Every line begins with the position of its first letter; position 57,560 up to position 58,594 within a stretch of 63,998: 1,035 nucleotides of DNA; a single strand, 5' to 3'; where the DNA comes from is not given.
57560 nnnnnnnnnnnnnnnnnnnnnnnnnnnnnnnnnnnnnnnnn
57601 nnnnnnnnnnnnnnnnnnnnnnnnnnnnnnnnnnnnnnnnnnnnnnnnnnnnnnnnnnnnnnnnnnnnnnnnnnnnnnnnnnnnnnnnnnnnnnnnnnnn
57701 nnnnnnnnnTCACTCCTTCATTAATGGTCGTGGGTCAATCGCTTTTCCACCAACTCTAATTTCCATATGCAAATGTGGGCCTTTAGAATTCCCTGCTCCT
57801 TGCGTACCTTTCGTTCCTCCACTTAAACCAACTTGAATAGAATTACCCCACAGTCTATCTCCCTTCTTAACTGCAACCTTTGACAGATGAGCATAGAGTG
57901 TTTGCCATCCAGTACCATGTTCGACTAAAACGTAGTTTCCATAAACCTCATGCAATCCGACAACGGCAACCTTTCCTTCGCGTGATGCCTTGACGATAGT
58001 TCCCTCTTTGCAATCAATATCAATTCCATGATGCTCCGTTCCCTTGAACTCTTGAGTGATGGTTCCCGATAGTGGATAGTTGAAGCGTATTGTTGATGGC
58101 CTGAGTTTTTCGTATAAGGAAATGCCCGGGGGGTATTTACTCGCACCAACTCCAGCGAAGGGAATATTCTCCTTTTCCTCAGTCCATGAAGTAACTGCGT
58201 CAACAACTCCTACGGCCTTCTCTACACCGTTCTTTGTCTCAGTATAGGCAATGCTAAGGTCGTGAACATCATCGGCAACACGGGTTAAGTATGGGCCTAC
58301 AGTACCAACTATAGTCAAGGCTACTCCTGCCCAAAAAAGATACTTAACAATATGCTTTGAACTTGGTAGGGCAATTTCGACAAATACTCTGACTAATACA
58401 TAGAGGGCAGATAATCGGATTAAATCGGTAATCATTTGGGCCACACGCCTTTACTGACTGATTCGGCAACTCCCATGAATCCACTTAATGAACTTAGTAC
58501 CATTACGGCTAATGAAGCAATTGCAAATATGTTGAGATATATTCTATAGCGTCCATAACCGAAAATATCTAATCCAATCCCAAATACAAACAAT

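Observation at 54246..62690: Conjugative/mobilizable-element module inside a tailed-phage genome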

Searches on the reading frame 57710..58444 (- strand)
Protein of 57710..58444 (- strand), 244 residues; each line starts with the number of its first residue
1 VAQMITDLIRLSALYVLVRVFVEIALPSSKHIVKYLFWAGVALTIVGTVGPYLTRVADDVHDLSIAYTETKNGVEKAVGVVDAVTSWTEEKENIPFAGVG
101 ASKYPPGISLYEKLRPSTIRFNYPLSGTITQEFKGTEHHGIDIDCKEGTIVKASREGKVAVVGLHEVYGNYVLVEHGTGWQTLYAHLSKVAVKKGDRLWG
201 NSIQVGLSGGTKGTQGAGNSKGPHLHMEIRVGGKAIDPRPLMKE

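Call 5: search_protein_families(library=pfam, max_evalue=0.1, proteins=[window:57710-58444:-])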
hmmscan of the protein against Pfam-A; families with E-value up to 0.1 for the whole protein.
window:57710-58444:- (244 aa): 1 family
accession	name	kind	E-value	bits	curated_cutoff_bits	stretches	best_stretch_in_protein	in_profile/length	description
PF01551.29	Peptidase_M23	-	1.7e-24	86.2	28.7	1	137-238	2-96/96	Peptidase family M23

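Call 7: search_protein_families(library=phrogs, max_evalue=0.001, proteins=[window:57710-58444:-])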
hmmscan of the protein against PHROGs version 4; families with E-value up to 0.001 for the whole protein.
window:57710-58444:- (244 aa): 21 families
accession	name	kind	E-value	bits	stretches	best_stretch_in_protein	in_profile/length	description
phrog_7767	-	other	2.3e-19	70.9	1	130-242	13-119/194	metallo-endopeptidase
phrog_36429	-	unknown function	3.3e-19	69.1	1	138-243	130-234/1159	-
phrog_16615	-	other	5.3e-19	69.4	1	134-243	415-518/529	peptidase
phrog_6700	-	lysis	2e-18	65.8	1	102-240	2590-2722/2898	endolysin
phrog_1067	-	head and packaging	2.3e-15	57.1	1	86-234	719-849/991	minor head protein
phrog_28672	-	other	2.9e-15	56.8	1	124-232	271-376/397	metallo-endopeptidase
phrog_21656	-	other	7.9e-15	54.9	1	136-238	635-739/1022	peptidase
phrog_10030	-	tail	1.5e-14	53.3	1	121-238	1895-2014/2105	tail length tape measure protein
phrog_37190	-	other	3.6e-14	53.8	1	137-238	140-234/244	peptidase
phrog_8809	-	unknown function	9.6e-14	50.3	1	134-238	1286-1389/2317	-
phrog_3578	-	lysis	7.4e-11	43.1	1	135-243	233-357/405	endolysin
phrog_14988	-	other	9.7e-11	42.9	1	135-238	30-135/272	peptidase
phrog_4070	-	tail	1.4e-10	41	1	96-236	590-721/989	tail length tape measure protein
phrog_167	-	tail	5.1e-09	35.4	1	71-230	1173-1291/1555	tail length tape measure protein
phrog_5453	-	unknown function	5.2e-09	36.6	1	136-231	592-691/863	-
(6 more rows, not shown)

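Call 11: search_protein_families(library=ncbifam, max_evalue=0.01, proteins=[window:57710-58444:-])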
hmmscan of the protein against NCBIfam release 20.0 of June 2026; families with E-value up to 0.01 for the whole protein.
window:57710-58444:- (244 aa): 15 families
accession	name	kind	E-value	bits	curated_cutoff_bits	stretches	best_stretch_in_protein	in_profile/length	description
NF052530.1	Heli_ShapePgp3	exception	2.1e-17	63.1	300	1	136-242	165-264/270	peptidoglycan metallopeptidase Pgp3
NF053825.1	PdgNdpepShyA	equivalog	1.2e-16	60.4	700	1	136-238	294-389/425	peptidoglycan DD-endopeptidase ShyA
NF050804.1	CellDivDipMCaul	equivalog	3.8e-16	59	900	1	120-231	506-615/634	cell division endopeptidase DipM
NF008652.0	PRK11649.1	equivalog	9.4e-16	57.5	341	1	136-238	311-406/439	murein DD-endopeptidase MepM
NF052336.1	PdgHdaseHSB100310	equivalog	1.2e-15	57.7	500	1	120-234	34-146/316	peptidoglycan hydrolase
NF040883.1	amid_act_ActS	equivalog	1e-13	51.2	375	1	121-239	117-230/242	amidase activator ActS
NF053738.1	S2SprSpoIIQBc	equivalog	3e-13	49.9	250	1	137-243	121-224/232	stage II sporulation protein SpoIIQ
NF053824.1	PdgNdpepShyC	equivalog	5.8e-12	45.2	700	1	136-239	294-390/429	peptidoglycan DD-endopeptidase ShyC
NF041208.1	celldiv_DipM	equivalog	1.4e-11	44.3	740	1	129-238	306-413/419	cell division endopeptidase DipM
NF047755.1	LIC_10271_M23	exception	2.5e-11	43.7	180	1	137-198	116-177/207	LIC_10271 family cell wall hydrolase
NF052529.1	PG_M23_Pgp6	exception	5.5e-11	41.8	600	1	138-241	335-431/452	peptidoglycan metallopeptidase Pgp6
NF008644.1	PRK11637.1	equivalog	1.1e-10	41.1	270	1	137-242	285-383/385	murein hydrolase activator EnvC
NF047657.1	CellWlHdaseLepto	equivalog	8.2e-09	35.2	400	1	134-208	124-198/221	hypothetical protein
NF008123.1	PRK10871.1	equivalog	4e-08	33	311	1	120-238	245-358/365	murein hydrolase activator NlpD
NF004799.0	PRK06148.1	subfamily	6.5e-06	24.4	1128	1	126-232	429-540/1015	hypothetical protein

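Call 26: search_protein_families(library=padloc, max_evalue=0.01, proteins=[window:57710-58444:-])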
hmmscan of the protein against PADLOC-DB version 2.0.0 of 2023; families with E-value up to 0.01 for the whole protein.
window:57710-58444:- (244 aa): 0 families
